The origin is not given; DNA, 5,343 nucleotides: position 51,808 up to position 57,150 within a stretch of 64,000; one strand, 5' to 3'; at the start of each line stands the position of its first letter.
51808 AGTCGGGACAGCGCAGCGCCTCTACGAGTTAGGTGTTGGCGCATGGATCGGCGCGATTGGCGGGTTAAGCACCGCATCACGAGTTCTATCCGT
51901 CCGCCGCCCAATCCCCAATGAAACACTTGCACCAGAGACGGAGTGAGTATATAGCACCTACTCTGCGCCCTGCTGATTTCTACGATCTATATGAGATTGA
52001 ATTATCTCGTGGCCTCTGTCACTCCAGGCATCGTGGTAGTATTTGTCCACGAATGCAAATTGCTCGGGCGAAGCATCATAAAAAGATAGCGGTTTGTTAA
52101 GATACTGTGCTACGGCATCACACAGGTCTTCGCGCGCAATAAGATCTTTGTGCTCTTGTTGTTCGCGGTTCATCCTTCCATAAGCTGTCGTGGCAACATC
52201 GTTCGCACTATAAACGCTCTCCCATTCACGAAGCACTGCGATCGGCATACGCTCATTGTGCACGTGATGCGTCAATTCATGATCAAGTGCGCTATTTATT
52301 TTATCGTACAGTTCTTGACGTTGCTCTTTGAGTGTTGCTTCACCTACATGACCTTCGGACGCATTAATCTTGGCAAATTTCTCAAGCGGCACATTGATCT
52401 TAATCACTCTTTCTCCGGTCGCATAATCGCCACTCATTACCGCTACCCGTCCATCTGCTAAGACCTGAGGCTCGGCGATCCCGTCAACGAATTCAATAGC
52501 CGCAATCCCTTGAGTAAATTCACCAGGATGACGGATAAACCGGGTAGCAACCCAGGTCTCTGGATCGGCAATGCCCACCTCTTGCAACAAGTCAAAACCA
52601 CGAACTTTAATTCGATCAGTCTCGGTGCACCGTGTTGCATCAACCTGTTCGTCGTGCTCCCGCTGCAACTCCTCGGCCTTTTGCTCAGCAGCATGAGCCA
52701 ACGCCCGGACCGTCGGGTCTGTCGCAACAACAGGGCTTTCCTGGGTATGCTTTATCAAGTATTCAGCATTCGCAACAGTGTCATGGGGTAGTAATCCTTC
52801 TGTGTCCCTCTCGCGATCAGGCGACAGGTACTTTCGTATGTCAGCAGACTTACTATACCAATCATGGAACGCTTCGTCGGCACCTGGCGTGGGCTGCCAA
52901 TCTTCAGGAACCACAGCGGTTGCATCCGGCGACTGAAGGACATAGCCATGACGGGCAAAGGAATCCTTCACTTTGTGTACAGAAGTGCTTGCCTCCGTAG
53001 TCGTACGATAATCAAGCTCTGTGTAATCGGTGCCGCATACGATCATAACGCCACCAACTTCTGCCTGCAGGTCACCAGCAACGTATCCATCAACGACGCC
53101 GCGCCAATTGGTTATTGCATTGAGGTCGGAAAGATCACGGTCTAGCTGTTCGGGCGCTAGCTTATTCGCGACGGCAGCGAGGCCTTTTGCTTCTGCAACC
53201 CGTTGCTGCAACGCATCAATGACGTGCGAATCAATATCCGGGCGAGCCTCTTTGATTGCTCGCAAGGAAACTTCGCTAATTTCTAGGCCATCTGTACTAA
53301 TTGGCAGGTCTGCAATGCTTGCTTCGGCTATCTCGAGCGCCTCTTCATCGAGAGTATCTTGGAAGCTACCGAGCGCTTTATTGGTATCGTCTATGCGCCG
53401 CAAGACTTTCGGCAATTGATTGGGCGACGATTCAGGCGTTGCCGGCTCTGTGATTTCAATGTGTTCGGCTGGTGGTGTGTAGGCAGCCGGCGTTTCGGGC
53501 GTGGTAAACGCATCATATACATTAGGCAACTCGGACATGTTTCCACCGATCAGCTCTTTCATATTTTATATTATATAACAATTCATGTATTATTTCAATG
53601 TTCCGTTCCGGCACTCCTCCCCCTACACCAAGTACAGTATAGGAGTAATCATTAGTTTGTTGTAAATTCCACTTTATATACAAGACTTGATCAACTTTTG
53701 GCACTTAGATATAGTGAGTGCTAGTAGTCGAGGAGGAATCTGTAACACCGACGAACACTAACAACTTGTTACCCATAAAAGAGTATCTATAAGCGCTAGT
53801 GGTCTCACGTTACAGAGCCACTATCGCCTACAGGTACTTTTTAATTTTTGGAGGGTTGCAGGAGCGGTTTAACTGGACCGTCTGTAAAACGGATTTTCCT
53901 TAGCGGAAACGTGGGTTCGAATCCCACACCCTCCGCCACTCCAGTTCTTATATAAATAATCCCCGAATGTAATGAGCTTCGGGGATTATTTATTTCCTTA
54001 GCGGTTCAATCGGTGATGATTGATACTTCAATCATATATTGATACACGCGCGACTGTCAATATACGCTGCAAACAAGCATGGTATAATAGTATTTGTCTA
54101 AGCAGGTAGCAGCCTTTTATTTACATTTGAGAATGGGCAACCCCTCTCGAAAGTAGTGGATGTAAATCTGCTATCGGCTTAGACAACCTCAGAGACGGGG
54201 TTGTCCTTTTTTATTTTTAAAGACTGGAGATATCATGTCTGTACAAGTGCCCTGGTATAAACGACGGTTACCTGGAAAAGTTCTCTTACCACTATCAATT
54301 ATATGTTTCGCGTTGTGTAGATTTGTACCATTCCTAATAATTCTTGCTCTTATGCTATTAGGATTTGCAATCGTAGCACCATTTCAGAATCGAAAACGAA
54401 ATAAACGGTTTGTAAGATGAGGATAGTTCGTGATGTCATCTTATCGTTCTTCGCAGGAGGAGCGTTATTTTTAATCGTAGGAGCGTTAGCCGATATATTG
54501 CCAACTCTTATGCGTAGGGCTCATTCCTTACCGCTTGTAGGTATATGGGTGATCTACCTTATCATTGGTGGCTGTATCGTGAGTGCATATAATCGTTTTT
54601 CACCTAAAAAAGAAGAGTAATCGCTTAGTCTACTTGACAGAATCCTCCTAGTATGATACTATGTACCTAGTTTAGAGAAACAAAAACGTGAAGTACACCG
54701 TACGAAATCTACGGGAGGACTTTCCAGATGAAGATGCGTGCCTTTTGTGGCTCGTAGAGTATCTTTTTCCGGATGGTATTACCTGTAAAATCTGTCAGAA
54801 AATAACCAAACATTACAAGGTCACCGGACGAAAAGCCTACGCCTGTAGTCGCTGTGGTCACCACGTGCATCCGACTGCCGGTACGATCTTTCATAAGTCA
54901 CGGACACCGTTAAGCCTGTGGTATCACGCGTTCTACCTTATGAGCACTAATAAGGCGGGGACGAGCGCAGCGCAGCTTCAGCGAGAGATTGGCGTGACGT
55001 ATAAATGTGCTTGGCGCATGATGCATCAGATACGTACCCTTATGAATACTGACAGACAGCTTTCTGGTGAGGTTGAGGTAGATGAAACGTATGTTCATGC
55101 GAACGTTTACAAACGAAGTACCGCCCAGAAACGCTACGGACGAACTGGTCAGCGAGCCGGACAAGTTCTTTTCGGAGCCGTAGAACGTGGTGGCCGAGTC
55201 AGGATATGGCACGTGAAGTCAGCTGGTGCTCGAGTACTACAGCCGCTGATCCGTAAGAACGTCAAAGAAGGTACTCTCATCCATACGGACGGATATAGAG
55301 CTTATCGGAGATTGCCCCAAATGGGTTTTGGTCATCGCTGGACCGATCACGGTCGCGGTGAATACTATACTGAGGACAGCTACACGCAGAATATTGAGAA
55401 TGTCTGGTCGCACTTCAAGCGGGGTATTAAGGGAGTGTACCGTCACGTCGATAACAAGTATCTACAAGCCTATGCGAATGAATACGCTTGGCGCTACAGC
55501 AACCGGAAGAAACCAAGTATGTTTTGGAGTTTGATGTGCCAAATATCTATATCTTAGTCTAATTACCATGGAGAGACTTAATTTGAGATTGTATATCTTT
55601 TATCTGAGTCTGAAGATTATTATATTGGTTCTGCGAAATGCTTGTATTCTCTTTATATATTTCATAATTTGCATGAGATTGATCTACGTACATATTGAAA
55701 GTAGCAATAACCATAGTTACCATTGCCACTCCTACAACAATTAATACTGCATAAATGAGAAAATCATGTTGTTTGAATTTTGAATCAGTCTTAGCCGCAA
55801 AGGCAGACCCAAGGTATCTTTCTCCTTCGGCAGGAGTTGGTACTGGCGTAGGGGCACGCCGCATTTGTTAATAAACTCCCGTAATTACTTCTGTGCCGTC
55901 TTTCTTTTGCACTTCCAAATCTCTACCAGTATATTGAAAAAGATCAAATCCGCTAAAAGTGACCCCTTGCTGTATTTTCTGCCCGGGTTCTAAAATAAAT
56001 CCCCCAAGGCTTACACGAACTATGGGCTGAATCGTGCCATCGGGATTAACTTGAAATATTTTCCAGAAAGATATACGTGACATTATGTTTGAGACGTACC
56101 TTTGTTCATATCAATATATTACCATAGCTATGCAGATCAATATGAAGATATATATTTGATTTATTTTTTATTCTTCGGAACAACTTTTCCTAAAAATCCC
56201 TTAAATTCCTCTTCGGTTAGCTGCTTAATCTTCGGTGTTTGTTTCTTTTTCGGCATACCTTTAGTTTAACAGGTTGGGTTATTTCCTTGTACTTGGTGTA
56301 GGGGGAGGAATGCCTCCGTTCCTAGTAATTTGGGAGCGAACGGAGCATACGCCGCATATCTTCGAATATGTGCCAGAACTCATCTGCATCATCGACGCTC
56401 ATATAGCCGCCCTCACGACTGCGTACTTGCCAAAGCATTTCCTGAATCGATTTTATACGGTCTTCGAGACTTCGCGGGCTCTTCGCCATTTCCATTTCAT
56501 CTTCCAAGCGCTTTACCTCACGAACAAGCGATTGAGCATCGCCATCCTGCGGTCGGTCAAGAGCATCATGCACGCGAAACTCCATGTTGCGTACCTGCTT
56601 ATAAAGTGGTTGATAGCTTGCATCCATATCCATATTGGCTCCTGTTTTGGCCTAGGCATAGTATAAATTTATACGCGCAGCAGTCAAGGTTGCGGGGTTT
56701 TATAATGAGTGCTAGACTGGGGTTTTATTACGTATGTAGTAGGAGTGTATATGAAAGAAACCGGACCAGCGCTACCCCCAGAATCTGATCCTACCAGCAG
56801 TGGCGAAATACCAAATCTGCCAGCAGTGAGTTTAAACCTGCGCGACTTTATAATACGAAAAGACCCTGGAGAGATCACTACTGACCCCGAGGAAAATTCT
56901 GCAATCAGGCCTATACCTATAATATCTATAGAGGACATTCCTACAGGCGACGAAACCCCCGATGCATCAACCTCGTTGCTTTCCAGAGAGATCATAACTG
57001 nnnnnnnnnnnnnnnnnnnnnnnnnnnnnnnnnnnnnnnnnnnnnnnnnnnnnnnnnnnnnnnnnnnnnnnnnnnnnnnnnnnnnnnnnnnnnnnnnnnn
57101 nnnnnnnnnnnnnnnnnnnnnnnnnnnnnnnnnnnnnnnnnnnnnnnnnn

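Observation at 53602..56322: A precisely bounded 2.7-kb IS1595-family element with 27-bp TIRs, an 8-bp TSD and multi-gene cargo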

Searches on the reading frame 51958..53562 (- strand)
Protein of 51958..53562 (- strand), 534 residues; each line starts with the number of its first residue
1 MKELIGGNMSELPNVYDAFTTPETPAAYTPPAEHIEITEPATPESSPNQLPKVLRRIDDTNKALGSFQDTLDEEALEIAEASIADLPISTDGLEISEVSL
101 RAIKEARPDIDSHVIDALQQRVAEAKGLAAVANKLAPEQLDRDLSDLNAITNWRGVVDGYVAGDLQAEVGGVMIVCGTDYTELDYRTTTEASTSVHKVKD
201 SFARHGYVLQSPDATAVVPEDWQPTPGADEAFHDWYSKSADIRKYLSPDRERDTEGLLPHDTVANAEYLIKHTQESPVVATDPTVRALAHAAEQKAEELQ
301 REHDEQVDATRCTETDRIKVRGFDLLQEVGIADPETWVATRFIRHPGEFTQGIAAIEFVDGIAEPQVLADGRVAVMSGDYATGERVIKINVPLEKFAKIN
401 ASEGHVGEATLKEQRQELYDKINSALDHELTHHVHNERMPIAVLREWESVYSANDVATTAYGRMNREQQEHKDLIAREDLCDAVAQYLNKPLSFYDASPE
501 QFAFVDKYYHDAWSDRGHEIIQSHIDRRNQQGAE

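Call 8: search_protein_families(library=pfam, proteins=[window:51958-53562:-], max_evalue=0.1)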
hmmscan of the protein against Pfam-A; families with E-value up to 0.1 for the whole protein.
window:51958-53562:- (534 aa): 3 families
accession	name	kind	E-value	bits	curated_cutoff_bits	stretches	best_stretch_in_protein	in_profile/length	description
PF10772.14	Phage_HP1_Orf24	-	0.011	16.2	25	1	140-169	17-46/134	Bacteriophage HP1, Orf24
PF19979.4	DUF6415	-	0.017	16.3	27.5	0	96-135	52-91/95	Family of unknown function (DUF6415)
PF08242.18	Methyltransf_12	-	0.02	16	30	0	266-325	11-68/98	Methyltransferase domain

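Call 14: find_encoding_contigs(protein=window:51958-53562:-, flank=6000, max_places=10)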
Protein window:51958-53562:- (534 aa): 1 contig read that carries it; 1 place shown.
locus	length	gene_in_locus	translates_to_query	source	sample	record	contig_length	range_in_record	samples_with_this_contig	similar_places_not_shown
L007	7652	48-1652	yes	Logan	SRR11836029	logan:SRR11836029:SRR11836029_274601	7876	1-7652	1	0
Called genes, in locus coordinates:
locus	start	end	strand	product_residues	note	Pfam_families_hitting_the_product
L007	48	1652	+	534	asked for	-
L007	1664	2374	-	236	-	PF06197:DUF998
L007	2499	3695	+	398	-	PF08323:Glyco_transf_5, PF13439:Glyco_transf_4, PF13579:Glyco_trans_4_4, PF20706:GT4-conflict, PF00534:Glycos_transf_1, PF13692:Glyco_trans_1_4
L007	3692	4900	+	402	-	PF03065:Glyco_hydro_57, PF01522:Polysacc_deac_1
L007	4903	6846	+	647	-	PF00723:Glyco_hydro_15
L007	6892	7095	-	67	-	PF00471:Ribosomal_L33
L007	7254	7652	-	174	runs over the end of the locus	PF13238:AAA_18 (weak)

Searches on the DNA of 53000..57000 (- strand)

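Call 5: search_rna_families(source=window, start=53000, end=57000, threshold=evalue, max_evalue=1, show_alignments=3)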
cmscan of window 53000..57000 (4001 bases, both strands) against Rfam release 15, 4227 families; matches with E-value up to 1: 4.
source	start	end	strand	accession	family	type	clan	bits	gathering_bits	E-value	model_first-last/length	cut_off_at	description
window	53850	53935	+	RF00005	tRNA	Gene; tRNA;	CL00001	50.3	29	5e-09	1-71/71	no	tRNA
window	53951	54096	-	RF00514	His_leader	Cis-reg; leader;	-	28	49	0.12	1-126/126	no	Histidine operon leader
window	53885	53935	-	RF04351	Plastid-psbl-rps4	Cis-reg;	-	27.3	68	0.0098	1-53/53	no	Plastid-psbl-rps4 3UTR RNA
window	54348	54469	+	RF02766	Ysr49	Gene; sRNA;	-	20.7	95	0.84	1-124/124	no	Yersinia sRNA 49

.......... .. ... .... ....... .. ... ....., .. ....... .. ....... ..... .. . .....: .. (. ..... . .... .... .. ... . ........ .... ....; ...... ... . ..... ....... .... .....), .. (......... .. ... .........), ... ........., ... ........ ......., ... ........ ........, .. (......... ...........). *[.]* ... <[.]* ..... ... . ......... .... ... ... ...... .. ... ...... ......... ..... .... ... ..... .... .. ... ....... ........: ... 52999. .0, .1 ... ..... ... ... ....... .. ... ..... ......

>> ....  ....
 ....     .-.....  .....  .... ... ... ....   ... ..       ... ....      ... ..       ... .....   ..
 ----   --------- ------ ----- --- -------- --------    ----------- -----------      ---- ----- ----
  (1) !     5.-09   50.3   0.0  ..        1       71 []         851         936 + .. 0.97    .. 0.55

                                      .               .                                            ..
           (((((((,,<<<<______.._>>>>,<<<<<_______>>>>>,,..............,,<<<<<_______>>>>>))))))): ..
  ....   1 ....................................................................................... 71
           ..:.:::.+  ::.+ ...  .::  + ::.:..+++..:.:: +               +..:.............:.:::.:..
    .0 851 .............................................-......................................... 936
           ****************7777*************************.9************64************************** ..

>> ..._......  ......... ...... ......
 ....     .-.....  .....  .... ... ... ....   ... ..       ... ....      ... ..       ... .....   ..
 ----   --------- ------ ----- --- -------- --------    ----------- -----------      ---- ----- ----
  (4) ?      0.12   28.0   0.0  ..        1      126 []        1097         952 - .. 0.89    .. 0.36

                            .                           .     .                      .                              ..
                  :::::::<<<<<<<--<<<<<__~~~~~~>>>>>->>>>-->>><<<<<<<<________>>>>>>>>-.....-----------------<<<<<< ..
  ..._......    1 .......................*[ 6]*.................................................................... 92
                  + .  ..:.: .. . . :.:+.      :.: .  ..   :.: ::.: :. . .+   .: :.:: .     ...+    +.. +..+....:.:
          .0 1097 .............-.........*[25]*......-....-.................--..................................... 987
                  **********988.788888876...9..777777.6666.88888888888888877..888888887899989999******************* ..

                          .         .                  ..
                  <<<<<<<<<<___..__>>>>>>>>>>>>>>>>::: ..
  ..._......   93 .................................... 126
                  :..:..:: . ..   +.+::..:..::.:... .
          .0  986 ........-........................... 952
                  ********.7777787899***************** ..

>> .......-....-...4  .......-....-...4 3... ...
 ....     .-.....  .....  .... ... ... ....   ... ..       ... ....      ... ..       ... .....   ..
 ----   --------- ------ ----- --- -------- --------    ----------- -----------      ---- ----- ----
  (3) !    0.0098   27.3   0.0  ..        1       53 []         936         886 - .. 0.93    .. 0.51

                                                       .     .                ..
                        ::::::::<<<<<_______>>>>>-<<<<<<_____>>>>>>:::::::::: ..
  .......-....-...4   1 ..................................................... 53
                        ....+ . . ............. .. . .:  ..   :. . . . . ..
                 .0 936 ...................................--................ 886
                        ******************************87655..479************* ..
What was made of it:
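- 54094..54218 (+): Structured RNA. It has a long hairpin (arms 54094-54112 / 54168-54186, inner helix 54122-54128 / 54160-54166). It also has a crossing long-range helix, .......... (54135-54144) with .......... (54197-54206), followed by a U-tract. No Rfam family at E<=1 (call 5).
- On Known RNA families (Rfam 15), including T-box and riboswitches: No match at E<=1 in that interval (call 5).
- Closest known: Intrinsic-terminator-based riboswitches and attenuators. Different: No Rfam family matches (call 5).
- Tried and rejected: Rfam at E<=1 gave only the tRNA plus sub-threshold chance hits for His_leader, a plastid 3'UTR and Ysr49 (call 5).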

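Call 70: search_rna_families(sources=[L002, L009, L014, L020, L021, L060, L065, L066, L069, L026], threshold=gathering)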
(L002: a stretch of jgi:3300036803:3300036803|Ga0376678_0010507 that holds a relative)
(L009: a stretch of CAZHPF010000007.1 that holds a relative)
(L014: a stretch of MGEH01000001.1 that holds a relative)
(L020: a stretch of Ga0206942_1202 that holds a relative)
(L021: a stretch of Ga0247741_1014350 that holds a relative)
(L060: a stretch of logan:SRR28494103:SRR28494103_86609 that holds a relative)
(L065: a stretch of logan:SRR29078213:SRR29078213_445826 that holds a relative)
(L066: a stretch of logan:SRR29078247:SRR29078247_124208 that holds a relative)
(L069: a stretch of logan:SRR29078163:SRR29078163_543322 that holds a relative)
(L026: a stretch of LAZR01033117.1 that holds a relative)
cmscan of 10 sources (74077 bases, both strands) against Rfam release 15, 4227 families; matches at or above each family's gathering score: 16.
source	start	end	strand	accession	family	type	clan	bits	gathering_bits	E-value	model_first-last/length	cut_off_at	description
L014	2090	2162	+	RF00005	tRNA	Gene; tRNA;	CL00001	70.1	29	3.3e-13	1-71/71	no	tRNA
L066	365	437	+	RF00005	tRNA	Gene; tRNA;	CL00001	66.9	29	2.6e-12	1-71/71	no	tRNA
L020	3215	3287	+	RF00005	tRNA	Gene; tRNA;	CL00001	65.5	29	6.4e-12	1-71/71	no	tRNA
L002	4180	4251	-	RF00005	tRNA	Gene; tRNA;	CL00001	63.9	29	1.7e-11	1-71/71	no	tRNA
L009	7163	7234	-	RF00005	tRNA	Gene; tRNA;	CL00001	62.5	29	4.1e-11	1-71/71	no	tRNA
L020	2581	2652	-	RF00005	tRNA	Gene; tRNA;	CL00001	62.1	29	5.4e-11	1-71/71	no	tRNA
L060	6894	6967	-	RF00005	tRNA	Gene; tRNA;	CL00001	59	29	3.8e-10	1-71/71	no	tRNA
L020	5997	6069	+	RF00005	tRNA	Gene; tRNA;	CL00001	58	29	7.1e-10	1-71/71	no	tRNA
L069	2889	2961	+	RF00005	tRNA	Gene; tRNA;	CL00001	56.9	29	1.5e-09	1-71/71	no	tRNA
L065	6658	6729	-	RF00005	tRNA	Gene; tRNA;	CL00001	56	29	2.6e-09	1-71/71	no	tRNA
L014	4437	4520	-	RF00005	tRNA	Gene; tRNA;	CL00001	55.4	29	3.9e-09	1-71/71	no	tRNA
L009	4703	4775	-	RF00005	tRNA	Gene; tRNA;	CL00001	50.4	29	9e-08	1-71/71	no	tRNA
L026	1552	1636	+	RF00005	tRNA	Gene; tRNA;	CL00001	50.4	29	9.2e-08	1-71/71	no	tRNA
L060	4655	4739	+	RF00005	tRNA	Gene; tRNA;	CL00001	49.5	29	1.6e-07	1-71/71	no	tRNA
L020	7407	7480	-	RF00005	tRNA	Gene; tRNA;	CL00001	47.3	29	6.4e-07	1-71/71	no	tRNA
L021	2369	2442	-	RF00005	tRNA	Gene; tRNA;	CL00001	47.2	29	6.9e-07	1-71/71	no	tRNA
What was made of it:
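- All exceed the Rfam tRNA threshold (calls 5, 70). Cargo tRNAs score 47-67 bits, against 62-70 for neighbouring chromosomal tRNAs (calls 5, 70).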

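Call 97: search_dna_similar(query=window:53850-53938:+, collection=ecoli_genomes, mode=distant, max_evalue=10, max_rows=8)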
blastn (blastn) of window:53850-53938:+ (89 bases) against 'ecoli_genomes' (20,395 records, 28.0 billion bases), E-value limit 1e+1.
No match.
